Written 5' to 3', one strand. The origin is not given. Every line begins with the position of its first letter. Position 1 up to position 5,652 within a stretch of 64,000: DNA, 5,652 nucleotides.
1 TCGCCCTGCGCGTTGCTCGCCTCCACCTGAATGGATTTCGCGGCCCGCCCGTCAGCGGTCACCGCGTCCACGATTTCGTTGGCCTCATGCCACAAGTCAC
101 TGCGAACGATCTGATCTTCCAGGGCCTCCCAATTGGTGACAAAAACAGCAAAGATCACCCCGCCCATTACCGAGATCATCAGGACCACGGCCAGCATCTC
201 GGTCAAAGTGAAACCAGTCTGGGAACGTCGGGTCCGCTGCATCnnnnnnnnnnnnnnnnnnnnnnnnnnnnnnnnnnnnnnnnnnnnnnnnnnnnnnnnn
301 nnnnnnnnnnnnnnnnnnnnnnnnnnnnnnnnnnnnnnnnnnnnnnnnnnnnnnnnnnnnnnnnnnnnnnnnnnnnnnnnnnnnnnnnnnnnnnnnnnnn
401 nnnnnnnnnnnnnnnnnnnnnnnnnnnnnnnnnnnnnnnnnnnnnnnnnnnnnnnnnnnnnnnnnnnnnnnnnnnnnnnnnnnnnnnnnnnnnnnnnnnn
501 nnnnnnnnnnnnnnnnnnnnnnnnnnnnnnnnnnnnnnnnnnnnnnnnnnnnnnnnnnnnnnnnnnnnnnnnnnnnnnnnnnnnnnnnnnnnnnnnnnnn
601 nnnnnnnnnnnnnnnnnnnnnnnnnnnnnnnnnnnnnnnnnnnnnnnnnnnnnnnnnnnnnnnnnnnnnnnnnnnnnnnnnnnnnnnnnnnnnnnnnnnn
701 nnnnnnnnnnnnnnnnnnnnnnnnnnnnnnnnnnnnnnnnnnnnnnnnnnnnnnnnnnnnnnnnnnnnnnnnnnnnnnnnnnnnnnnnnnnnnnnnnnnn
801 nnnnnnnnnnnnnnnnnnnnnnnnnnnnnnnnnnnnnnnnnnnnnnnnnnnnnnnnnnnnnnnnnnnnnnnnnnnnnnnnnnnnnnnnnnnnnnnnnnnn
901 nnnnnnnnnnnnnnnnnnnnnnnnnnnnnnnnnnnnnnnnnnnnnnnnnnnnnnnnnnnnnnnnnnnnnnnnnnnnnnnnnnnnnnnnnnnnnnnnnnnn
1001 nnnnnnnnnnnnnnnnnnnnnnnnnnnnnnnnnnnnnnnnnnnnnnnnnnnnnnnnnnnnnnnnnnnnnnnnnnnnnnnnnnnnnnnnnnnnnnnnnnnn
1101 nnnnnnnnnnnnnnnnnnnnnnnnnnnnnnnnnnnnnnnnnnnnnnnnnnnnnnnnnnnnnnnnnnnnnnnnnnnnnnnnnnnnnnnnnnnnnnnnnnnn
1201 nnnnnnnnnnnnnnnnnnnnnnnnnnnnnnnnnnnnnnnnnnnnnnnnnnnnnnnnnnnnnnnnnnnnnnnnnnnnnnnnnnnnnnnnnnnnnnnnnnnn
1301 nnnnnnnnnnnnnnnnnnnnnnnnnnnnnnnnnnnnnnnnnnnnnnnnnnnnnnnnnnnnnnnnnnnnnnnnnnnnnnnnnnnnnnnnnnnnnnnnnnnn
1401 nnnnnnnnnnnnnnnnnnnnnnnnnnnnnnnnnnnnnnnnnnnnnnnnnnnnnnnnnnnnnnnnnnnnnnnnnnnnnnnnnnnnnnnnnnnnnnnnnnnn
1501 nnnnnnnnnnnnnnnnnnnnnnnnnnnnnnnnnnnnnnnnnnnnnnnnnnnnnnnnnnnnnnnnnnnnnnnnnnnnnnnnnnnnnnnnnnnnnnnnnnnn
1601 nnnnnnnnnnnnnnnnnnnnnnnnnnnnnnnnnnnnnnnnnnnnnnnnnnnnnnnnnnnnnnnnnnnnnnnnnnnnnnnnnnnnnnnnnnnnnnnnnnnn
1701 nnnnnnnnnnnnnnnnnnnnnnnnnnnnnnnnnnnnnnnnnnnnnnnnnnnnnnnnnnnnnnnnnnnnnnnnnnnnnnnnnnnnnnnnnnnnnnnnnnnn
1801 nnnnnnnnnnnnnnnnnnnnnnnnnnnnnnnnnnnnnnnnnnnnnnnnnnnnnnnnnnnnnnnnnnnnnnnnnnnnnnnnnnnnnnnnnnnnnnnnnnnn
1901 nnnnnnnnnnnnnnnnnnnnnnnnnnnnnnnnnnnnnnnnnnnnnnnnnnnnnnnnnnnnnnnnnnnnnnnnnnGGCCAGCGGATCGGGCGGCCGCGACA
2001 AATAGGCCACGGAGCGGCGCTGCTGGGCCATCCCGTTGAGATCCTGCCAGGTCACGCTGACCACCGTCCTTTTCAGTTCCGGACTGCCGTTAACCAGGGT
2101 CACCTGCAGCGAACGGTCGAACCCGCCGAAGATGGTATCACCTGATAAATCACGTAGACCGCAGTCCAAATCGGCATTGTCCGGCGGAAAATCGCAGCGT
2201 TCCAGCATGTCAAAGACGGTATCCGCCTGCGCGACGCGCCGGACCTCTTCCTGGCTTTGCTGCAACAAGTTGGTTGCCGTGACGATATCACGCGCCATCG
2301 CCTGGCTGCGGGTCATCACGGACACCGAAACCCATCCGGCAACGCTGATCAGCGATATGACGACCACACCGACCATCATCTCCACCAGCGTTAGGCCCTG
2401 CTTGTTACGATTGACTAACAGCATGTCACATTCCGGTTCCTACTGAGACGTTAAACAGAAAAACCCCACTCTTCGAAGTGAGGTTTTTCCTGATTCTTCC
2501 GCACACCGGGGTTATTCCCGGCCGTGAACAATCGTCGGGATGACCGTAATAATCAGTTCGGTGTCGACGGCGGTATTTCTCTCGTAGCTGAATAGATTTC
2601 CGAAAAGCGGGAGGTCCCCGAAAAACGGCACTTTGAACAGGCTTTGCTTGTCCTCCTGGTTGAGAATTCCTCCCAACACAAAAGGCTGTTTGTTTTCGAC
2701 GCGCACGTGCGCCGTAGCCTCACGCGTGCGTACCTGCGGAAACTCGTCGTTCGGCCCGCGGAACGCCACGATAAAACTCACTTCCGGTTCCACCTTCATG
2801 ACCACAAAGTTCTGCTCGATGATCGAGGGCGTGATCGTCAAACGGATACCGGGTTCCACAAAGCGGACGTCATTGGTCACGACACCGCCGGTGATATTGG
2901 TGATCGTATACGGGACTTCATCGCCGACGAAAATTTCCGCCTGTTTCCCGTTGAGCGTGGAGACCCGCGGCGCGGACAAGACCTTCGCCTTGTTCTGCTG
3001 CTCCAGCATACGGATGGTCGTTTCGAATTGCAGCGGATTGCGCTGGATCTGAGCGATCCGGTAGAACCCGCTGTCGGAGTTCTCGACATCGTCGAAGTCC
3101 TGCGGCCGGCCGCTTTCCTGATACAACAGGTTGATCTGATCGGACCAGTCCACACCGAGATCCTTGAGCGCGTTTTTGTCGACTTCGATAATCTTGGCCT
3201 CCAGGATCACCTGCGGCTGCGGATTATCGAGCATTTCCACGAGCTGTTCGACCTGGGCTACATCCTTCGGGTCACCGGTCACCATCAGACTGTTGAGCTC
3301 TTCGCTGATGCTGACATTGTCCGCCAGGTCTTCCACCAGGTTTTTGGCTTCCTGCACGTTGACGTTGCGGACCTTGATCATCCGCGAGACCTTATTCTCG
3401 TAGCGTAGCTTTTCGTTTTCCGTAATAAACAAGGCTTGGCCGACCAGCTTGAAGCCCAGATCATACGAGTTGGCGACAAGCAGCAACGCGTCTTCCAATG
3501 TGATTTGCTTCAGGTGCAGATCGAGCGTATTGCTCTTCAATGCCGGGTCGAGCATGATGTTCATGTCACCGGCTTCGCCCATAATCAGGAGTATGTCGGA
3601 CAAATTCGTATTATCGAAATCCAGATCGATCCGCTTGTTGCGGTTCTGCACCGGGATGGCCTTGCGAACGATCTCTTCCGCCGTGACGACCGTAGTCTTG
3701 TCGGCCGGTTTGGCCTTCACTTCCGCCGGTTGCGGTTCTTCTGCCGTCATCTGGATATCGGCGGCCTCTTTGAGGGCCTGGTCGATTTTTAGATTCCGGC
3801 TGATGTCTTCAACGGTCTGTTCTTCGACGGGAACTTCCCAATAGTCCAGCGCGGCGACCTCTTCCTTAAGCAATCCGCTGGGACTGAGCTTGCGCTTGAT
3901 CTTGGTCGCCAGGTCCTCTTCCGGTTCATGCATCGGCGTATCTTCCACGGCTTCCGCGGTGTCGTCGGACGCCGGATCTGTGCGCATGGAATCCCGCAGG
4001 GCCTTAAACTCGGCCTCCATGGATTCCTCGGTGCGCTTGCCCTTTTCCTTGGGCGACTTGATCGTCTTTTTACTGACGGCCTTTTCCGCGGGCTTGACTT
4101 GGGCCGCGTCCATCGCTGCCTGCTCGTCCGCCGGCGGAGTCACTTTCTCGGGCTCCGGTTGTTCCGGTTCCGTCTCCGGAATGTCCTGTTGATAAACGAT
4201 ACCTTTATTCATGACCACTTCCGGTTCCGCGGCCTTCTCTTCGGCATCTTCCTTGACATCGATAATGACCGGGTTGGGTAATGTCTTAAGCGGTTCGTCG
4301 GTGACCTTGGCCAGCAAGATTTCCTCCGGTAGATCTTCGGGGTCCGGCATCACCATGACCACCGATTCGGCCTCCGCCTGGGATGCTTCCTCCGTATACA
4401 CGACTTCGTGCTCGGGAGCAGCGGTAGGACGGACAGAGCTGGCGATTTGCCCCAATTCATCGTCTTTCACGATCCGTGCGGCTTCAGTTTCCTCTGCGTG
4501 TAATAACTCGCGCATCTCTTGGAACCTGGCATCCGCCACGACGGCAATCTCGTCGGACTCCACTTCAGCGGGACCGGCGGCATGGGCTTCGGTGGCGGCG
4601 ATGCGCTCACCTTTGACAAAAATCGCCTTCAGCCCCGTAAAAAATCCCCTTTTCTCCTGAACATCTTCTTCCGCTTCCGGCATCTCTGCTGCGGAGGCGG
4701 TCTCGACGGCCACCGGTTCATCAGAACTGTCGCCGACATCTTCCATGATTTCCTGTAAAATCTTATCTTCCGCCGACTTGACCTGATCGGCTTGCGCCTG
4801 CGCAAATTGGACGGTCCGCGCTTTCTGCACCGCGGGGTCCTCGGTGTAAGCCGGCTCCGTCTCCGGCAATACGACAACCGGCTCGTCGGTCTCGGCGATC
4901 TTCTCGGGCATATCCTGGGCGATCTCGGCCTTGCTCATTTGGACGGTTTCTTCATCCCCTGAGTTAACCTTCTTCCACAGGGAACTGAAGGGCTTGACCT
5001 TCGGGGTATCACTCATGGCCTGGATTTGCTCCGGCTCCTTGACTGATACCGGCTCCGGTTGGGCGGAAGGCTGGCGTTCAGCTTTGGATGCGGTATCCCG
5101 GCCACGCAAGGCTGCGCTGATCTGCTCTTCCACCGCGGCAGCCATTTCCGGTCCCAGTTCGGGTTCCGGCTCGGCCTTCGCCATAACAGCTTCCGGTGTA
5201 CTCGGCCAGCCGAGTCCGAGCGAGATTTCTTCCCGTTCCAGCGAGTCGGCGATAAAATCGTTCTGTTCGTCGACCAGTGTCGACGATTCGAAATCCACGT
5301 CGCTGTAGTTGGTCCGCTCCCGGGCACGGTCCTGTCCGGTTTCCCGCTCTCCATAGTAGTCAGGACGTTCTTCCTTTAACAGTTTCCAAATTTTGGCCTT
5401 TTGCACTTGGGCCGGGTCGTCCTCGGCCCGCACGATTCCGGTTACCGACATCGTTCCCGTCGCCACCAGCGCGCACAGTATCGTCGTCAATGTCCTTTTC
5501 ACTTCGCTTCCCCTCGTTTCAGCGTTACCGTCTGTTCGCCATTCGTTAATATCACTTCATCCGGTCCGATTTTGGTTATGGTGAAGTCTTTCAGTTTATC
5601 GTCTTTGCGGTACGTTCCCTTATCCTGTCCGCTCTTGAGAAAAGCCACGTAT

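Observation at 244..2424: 726-aa prepilin-type protein with at least four CarboxypepD-reg-like beta-sandwich repeats; putative pilus-tip adhesin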

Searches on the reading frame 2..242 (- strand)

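Call 6: search_protein_families(library=pfam, proteins=[window:2-242:-], max_evalue=0.001)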
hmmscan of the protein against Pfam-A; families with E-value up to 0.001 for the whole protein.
window:2-242:- (80 aa): 1 family
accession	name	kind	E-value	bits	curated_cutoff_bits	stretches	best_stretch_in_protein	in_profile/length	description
PF07963.17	N_methyl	-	0.00024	21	21.2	1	5-30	1-26/27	Prokaryotic N-terminal methylation motif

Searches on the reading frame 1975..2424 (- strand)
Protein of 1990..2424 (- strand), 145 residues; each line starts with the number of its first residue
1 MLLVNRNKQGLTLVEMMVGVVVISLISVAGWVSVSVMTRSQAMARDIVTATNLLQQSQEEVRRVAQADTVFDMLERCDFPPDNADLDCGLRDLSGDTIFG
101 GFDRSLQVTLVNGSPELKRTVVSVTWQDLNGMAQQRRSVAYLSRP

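Call 35: search_solved_structures(query=A2, max_evalue=10, show_alignments=0)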
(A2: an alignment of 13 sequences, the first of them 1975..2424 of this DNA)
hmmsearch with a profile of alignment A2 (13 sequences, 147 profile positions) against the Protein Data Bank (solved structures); distinct sequences matched with E-value up to 10: 8.
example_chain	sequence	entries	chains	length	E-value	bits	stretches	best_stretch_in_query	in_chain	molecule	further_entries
9egp_A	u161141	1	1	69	0.0039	20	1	2-33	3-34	Geopilin domain 1 protein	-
7tgg_A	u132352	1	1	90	0.0087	18.8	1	2-34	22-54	Geopilin domain 1 protein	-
8pfb_G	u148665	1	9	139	0.026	17.3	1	10-53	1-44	Type IV pilin PilE1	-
9laa_A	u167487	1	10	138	0.12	15.1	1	3-29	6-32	Type IV pilin protein PilA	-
9lab_B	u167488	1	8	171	0.38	13.5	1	5-29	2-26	MSHA major pilin subunit MshA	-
6f7s_C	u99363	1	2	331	1.3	11.7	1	69-93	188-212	Serrate RNA effector molecule homolog,Serrate RNA effector molecule homolog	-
6f7j_B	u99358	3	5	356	1.5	11.5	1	69-93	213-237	Serrate RNA effector molecule homolog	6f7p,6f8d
5xy3_j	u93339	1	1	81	1.8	11.4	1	78-122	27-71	Ribosomal protein L37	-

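Call 38: predict_structure(alignment_id=A2)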
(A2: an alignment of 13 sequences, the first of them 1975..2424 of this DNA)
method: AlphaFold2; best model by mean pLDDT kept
length: 150 residues; sequences in the alignment: 13
mean_pLDDT: 79.0   pTM: 0.59
mean pLDDT of the five models: 79.0, 77.6, 76.8, 76.8, 75.5
residues with pLDDT >= 90: 13; 70-90: 116; 50-70: 17; < 50: 4
segments of 3 or more residues with pLDDT < 50: 1-3
pLDDT, mean of each block of 10 residues (from residue 1): 51 78 81 76 85 88 81 78 65 76 87 86 88 88 78
secondary structure, 60 per line:
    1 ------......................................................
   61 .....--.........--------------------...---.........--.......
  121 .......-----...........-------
elements in order: H7-65 H68-76 E103-111 E114-127 E133-143

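Call 42: search_protein_families(library=pfam, proteins=[window:1990-2424:-], max_evalue=1)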
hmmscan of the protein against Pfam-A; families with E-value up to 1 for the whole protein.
window:1990-2424:- (145 aa): 1 family
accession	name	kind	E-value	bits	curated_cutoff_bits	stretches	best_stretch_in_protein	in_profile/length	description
PF07963.17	N_methyl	-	9.9e-07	28.5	21.2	1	5-29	1-25/27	Prokaryotic N-terminal methylation motif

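Call 43: fold_search(model_id=the predicted structure, library=pdb)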
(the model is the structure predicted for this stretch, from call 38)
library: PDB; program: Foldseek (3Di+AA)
matches with E <= 10: 1131; with E <= 0.001: 0
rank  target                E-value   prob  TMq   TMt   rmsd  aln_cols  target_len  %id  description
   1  9har_AA               5.9e-02  0.23  0.18  0.19   7.8        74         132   14  pT=3 virus-like particle of ssRNA phage ESE017 coat protein (released 2024-11-13)
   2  4lso                  7.6e-02  0.35  0.25  0.27  11.2       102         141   14  Crystal structure of the soluble domain of a Type IV secretion system protein VirB8 from Bartonella quintana Toulouse (released 2014-03-05)
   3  9p8l_C                9.2e-02  0.97  0.25  0.43   1.7        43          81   14  Structure of Lockin in complex with 3'cADPR (released 2025-07-30)
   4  9p8l_A                1.3e-01  0.96  0.25  0.38   1.7        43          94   14  Structure of Lockin in complex with 3'cADPR (released 2025-07-30)
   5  9p8l_B                1.3e-01  0.96  0.25  0.37   1.7        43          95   14  Structure of Lockin in complex with 3'cADPR (released 2025-07-30)
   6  4kz1                  1.5e-01  0.23  0.24  0.26  11.3       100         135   14  Crystal structure of the soluble domain of VirB8 from Bartonella grahamii (released 2014-03-12)
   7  4mei                  1.6e-01  0.23  0.25  0.27  11.2       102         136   12  Crystal structure of a VirB8 Type IV secretion system machinery soluble domain from Bartonella tribocorum (released 2014-03-05)
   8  6ozj_B                1.6e-01  0.23  0.18  0.12   7.2        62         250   16  Crystal structure of Mus musculus (Mm) Endonuclease V in complex with a 23mer RNA oligo containing an inosine in the a (released 2019-09-04)
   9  7zgt_B                1.8e-01  0.85  0.24  0.15   3.1        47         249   13  C-Methyltransferase PsmD from Streptomyces griseofuscus (apo form) (released 2022-12-28)
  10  3h51_A                1.8e-01  0.41  0.17  0.18   5.5        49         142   14  Crystal structure of Putative calcium/calmodulin dependent protein kinase II association domain (NP_636218.1) from XAN (released 2009-05-05)
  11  2qux_Q                2.1e-01  0.89  0.25  0.31   2.2        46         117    9  PP7 coat protein dimer in complex with RNA hairpin (released 2007-12-18)
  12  9o4g_B                2.4e-01  0.25  0.18  0.06   6.5        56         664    7  Cryo-EM structure of the CHSY3-CHPF1 chondroitin synthase heterodimer (released 2026-03-04)
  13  6yfc_AA               2.4e-01  0.18  0.19  0.22   6.1        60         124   18  Virus-like particle of bacteriophage AVE019 (released 2020-09-02)
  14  5z3r_A                2.4e-01  0.11  0.19  0.20  12.5       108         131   15  Crystal Structure of Delta 5-3-Ketosteroid Isomerase from Mycobacterium sp. (released 2018-01-31)
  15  6yfo_AA               2.5e-01  0.18  0.19  0.21   5.7        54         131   15  Virus-like particle of bacteriophage GQ-907 (released 2020-09-02)
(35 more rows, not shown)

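Call 45: search_protein_families(library=ncbifam, proteins=[window:1990-2424:-], max_evalue=1)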
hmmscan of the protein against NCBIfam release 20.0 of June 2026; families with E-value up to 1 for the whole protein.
window:1990-2424:- (145 aa): 11 families
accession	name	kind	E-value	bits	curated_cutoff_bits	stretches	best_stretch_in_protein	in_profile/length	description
NF007800.0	PRK10506.1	equivalog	6e-05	22.9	158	1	5-68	5-68/163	prepilin peptidase-dependent protein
TIGR02532.1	IV_pilin_GFxxxE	domain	6.2e-05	22.7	16.3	1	8-29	1-22/24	prepilin-type N-terminal cleavage/methylation domain-containing protein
NF041013.1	T4P_ComGE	equivalog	0.0046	17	49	1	7-59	2-54/83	competence type IV pilus minor pilin ComGE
NF007862.0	PRK10574.1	equivalog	0.0063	16.7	138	1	7-43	3-39/145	prepilin peptidase-dependent pilin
TIGR01710.1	typeII_sec_gspG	equivalog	0.013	15.5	88.85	1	9-56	1-47/134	type II secretion system major pseudopilin GspG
NF005291.0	PRK06814.1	equivalog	0.031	12.2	1349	1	17-72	175-229/1140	acyl-[ACP]--phospholipid O-acyltransferase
NF038303.1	EPS_HpsB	equivalog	0.042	13.8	150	1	8-51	2-45/211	hormogonium polysaccharide secretion pseudopilin HpsB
TIGR01708.2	typeII_sec_gspH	equivalog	0.042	13.8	80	1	9-53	2-49/169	type II secretion system minor pseudopilin GspH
TIGR02596.1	TIGR02596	subfamily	0.069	13.2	70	1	12-46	2-36/196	Verru_Chthon cassette protein D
TIGR02599.1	TIGR02599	subfamily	0.19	10.9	256.5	1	10-51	1-39/361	Verru_Chthon cassette protein C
NF040999.1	pilin_ComGC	equivalog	0.23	11.7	75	1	9-26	2-19/84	competence type IV pilus major pilin ComGC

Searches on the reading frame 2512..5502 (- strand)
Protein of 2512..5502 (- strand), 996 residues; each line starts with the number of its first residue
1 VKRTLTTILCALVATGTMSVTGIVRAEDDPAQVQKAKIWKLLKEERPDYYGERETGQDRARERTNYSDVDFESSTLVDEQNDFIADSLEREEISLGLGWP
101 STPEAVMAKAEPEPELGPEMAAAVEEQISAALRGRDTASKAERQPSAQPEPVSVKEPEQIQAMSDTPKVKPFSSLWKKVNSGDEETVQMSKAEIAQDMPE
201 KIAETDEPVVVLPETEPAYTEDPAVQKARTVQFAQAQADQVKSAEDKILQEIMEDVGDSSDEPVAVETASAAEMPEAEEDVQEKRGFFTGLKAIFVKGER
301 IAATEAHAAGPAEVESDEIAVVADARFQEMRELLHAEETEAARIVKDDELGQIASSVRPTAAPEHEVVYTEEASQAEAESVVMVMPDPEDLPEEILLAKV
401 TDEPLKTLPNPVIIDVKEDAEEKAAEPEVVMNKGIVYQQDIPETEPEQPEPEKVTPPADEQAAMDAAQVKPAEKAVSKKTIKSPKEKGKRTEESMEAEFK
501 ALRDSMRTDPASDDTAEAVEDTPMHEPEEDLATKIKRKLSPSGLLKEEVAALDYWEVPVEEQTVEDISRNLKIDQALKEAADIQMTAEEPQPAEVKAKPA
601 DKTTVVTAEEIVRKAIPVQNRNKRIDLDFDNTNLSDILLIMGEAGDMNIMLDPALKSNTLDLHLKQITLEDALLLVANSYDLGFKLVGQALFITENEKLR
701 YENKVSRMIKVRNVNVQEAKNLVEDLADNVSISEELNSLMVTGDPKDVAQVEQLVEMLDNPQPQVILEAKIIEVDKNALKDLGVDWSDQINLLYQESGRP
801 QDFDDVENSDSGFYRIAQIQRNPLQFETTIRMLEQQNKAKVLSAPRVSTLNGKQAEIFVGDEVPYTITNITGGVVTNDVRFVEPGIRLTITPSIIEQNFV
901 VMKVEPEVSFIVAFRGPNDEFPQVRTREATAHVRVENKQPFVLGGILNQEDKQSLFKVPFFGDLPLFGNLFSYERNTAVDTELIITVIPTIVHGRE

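Call 6: search_protein_families(library=pfam, proteins=[window:2512-5502:-], max_evalue=0.001)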
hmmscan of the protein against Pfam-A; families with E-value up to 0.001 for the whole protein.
window:2512-5502:- (996 aa): 2 families
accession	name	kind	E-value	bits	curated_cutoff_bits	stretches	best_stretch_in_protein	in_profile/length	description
PF00263.26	Secretin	-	3.1e-42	144.5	27.5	1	833-992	2-168/169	Bacterial type II and III secretion system protein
PF03958.22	Secretin_N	-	3.7e-09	37.1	28.2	1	706-764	1-69/69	Bacterial type II/III secretion system short domain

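Call 45: search_protein_families(library=ncbifam, proteins=[window:2512-5502:-], max_evalue=1)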
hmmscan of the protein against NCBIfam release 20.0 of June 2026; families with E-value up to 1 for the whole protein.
window:2512-5502:- (996 aa): 9 families
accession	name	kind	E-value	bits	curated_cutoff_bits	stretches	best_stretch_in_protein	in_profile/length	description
TIGR02515.1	IV_pilus_PilQ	subfamily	2.6e-53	181.6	284.35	1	622-992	1-427/428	type IV pilus secretin PilQ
TIGR02517.1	type_II_gspD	equivalog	7.7e-49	166.7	351.35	1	729-995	302-593/600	type II secretion system secretin GspD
TIGR02519.1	pilus_MshL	equivalog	1.3e-40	139.3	250.2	1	730-992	1-290/290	pilus (MSHA type) biogenesis protein MshL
NF010083.0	PRK13568.1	equivalog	3.9e-37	128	554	1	612-993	15-418/419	DNA uptake porin HofQ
TIGR02516.1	type_III_yscC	equivalog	9.5e-36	123.3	238.45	1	707-992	181-461/463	type III secretion system outer membrane ring subunit SctC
NF007851.2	PRK10560.1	exception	5.9e-26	91.2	598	1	619-993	18-410/412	DNA uptake porin HofQ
NF011873.0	PRK15346.1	equivalog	1.4e-25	90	524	2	729-975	237-477/499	EscC/YscC/HrcC family type III secretion system outer membrane ring protein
NF042912.1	Amuc_1098_fam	equivalog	2.4e-15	55.7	750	3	922-992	726-796/805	Amuc_1098 family type IV pilus outer membrane protein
TIGR02520.1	pilus_B_mal_scr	equivalog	1e-05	24.3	287.65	1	723-953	232-479/513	PilN family type IVB pilus formation outer membrane protein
